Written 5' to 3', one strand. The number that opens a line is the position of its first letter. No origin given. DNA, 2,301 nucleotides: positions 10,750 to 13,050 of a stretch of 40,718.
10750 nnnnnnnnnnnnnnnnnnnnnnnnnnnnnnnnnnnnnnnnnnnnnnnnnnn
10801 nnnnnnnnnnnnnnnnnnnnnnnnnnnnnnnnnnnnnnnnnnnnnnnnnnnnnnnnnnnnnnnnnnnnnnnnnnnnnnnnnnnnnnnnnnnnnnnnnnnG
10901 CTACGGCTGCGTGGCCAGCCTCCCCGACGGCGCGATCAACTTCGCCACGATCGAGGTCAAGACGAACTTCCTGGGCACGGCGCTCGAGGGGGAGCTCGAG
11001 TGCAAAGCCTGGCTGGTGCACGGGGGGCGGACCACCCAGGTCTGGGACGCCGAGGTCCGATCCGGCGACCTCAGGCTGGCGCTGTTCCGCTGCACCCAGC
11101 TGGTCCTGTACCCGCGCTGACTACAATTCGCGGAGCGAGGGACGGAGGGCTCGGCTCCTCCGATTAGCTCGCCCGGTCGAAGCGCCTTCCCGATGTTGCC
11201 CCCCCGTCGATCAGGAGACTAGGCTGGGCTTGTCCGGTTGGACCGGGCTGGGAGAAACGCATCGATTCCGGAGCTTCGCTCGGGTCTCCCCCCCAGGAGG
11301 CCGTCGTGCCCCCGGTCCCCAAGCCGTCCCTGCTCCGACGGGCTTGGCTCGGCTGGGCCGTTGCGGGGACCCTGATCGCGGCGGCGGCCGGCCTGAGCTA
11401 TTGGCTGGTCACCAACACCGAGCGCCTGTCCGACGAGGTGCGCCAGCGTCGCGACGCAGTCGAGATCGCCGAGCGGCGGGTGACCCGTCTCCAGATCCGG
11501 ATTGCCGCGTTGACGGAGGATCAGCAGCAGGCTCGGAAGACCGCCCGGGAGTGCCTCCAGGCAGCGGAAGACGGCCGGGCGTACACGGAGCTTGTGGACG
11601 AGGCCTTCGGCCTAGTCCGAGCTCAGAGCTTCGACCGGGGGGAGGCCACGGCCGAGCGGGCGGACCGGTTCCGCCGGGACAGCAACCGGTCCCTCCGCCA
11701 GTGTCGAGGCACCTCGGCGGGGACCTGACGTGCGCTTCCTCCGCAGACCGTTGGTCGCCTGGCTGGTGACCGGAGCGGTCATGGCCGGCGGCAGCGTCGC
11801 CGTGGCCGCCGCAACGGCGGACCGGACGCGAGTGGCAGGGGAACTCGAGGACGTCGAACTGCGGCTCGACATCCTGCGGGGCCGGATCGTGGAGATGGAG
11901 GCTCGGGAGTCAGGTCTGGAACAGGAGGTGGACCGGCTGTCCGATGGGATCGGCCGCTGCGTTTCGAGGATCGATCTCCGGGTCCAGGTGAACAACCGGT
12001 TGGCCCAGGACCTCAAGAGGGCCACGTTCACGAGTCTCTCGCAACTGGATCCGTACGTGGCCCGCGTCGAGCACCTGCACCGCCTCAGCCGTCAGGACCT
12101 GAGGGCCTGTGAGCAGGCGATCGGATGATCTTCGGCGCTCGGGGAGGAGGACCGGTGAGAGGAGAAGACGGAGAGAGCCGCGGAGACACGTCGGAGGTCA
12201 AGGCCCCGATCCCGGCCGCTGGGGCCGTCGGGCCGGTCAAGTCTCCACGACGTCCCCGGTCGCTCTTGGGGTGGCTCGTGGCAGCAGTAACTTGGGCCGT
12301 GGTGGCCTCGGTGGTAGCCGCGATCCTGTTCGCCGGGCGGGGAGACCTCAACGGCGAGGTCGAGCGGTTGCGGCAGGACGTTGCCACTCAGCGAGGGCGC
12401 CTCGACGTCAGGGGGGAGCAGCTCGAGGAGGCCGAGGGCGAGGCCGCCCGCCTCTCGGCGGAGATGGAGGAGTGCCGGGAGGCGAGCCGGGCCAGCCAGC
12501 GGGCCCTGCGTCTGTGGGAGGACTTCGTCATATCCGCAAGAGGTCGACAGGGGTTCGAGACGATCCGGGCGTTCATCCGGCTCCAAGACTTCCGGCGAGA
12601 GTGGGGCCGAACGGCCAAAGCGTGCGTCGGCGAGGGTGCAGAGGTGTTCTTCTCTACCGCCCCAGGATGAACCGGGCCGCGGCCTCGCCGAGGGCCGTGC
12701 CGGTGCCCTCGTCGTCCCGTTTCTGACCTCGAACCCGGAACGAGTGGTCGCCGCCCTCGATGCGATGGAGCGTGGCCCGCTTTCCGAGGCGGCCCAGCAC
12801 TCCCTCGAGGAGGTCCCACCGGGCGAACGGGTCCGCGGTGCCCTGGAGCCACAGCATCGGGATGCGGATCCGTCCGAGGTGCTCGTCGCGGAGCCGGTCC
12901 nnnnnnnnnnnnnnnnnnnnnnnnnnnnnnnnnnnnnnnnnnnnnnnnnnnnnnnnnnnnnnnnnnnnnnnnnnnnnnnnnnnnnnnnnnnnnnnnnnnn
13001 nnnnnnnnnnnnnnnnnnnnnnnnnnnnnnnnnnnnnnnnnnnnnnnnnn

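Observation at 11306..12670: Uncharacterised three-gene cassette of paralogous TM / coiled-coil / Cys-x49-Cys proteins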

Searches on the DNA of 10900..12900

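Call 87: search_rna_families(source=window, start=10900, end=12900, threshold=evalue, max_evalue=1)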
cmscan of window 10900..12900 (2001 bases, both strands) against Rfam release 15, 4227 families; matches with E-value up to 1: 0.
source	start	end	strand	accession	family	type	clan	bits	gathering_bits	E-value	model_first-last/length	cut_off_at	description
